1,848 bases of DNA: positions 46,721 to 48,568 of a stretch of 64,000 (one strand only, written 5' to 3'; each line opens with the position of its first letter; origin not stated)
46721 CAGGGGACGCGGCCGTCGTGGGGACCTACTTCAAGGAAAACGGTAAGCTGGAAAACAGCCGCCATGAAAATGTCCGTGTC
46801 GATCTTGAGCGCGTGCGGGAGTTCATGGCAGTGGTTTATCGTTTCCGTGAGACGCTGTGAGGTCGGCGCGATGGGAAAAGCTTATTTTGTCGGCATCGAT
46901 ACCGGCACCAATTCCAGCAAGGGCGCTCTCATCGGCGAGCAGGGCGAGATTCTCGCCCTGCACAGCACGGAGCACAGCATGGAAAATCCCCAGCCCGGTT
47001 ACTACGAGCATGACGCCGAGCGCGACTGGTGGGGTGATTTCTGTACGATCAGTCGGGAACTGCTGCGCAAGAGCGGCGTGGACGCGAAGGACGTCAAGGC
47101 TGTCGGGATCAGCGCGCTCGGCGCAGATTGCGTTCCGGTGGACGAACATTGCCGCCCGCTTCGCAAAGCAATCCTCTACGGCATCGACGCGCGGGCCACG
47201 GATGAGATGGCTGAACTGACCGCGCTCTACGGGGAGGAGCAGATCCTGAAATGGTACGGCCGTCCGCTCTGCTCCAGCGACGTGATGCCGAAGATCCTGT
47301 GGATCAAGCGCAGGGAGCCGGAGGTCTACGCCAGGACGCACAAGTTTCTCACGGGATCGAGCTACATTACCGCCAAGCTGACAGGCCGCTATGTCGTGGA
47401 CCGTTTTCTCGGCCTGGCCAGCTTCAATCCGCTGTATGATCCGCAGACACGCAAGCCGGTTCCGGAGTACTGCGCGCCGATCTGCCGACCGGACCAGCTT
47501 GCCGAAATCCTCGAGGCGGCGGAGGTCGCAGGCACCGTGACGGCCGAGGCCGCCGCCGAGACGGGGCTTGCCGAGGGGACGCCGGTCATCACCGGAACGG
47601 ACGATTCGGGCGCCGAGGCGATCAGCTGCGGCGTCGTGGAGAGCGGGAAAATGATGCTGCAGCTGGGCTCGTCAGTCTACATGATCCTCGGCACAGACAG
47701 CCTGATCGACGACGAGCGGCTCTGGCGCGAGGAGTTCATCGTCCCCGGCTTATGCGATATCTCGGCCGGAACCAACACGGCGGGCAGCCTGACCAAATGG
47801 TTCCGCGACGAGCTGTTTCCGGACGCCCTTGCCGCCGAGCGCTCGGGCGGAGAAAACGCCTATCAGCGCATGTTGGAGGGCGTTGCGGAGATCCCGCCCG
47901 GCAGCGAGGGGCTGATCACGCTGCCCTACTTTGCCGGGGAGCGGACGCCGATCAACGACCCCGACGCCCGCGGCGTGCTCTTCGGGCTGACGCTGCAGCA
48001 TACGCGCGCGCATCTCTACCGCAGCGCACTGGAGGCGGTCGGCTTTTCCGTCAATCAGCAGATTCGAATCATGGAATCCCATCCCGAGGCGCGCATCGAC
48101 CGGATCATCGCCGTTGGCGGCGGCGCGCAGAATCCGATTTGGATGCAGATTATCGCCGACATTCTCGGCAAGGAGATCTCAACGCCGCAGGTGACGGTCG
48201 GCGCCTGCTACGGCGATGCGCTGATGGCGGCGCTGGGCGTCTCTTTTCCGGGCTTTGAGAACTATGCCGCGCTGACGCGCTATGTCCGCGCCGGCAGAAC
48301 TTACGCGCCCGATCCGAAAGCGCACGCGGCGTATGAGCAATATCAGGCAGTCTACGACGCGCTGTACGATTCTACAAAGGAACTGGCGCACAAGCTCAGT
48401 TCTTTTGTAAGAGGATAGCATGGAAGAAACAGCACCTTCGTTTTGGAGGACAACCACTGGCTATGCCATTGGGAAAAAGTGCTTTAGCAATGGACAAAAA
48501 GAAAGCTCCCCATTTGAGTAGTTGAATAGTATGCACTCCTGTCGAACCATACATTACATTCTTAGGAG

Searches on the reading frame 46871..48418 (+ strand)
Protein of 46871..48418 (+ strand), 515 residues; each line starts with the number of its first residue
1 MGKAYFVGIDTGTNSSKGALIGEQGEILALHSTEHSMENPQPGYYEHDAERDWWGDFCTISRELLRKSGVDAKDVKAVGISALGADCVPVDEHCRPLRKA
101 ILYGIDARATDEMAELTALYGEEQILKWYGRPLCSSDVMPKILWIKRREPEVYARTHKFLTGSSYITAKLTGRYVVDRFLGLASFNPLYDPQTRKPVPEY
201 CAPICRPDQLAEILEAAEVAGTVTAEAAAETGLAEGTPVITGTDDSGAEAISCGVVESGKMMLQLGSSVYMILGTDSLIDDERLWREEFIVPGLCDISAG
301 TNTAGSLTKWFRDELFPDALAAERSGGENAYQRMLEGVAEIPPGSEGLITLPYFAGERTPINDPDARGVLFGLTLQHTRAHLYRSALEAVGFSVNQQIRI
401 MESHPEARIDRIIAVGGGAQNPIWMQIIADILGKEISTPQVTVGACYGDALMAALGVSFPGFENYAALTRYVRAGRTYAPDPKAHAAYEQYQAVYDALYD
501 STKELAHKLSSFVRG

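Call 52: find_encoding_contigs(protein=P0139, flank=10000, max_places=3)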
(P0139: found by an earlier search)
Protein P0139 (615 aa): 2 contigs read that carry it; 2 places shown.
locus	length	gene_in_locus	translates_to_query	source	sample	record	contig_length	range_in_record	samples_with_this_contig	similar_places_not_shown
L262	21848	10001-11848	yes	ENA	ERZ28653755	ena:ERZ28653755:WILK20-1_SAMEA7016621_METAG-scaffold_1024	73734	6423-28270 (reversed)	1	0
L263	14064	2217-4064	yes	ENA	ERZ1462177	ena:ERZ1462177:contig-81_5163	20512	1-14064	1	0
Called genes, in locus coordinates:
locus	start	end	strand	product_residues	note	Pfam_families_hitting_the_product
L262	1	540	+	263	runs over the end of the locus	-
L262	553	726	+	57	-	-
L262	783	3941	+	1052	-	PF04313:HSDR_N, PF00176:SNF2-rel_dom (faint), PF04851:ResIII, PF18766:SWI2_SNF2, PF22679:T1R_D3-like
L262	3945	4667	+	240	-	PF01863:YgjP-like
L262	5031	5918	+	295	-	-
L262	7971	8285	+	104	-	PF21983:NikA-like, PF05713:MobC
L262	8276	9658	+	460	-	PF03432:Relaxase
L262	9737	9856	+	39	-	-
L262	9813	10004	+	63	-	-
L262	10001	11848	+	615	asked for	PF00239:Resolvase, PF07508:Recombinase, PF13408:Zn_ribbon_recom, PF14287:DUF4368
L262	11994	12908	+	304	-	PF01381:HTH_3 (weak), PF13443:HTH_26, PF02661:Fic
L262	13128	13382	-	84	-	PF02604:PhdYeFM_antitox (weak)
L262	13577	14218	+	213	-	PF16475:DUF5052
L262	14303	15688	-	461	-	PF01554:MatE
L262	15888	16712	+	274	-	PF12773:DZR, PF13240:Zn_Ribbon_1 (weak), PF07553:Lipoprotein_Ltp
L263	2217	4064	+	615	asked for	PF00239:Resolvase, PF07508:Recombinase, PF13408:Zn_ribbon_recom, PF14287:DUF4368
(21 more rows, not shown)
